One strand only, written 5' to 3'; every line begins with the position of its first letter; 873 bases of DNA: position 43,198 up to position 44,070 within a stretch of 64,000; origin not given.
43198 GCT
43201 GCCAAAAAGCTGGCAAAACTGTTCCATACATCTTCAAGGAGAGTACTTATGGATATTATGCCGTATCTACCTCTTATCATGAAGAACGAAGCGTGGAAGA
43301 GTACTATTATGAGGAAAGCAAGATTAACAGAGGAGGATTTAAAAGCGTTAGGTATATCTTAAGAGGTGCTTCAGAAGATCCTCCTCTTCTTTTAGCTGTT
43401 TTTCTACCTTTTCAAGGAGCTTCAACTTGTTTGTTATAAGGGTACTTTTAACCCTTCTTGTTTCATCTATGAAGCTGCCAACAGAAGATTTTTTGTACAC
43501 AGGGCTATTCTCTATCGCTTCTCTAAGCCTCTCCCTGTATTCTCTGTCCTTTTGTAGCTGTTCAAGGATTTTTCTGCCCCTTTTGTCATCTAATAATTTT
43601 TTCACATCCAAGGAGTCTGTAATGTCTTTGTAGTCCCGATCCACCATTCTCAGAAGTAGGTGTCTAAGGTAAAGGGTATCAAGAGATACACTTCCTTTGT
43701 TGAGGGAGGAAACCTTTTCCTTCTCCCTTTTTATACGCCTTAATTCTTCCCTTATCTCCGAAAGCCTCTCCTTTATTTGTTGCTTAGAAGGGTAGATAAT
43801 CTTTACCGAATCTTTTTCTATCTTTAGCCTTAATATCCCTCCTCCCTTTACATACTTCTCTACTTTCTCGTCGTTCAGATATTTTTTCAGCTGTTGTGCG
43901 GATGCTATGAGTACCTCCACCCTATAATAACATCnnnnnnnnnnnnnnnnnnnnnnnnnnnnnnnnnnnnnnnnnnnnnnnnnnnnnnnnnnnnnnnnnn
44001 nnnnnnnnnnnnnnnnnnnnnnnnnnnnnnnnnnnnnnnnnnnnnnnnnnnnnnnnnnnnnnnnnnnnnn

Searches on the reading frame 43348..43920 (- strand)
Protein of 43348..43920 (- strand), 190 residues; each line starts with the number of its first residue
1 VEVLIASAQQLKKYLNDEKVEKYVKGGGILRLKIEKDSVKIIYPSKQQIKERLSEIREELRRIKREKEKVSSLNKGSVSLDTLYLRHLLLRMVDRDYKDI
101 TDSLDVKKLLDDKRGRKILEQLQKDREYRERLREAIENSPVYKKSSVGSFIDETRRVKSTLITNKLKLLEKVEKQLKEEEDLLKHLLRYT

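Call 11: search_protein_families(library=ncbifam, proteins=[window:43348-43920:-], max_evalue=0.1)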
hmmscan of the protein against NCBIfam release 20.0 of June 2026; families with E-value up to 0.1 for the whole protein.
window:43348-43920:- (190 aa): 1 family
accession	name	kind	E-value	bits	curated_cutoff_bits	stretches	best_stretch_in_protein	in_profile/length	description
TIGR01604.1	PYST-C2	paralog_domain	0.014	15.5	40.35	1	46-95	74-123/150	Plasmodium yoelii subtelomeric domain PYST-C2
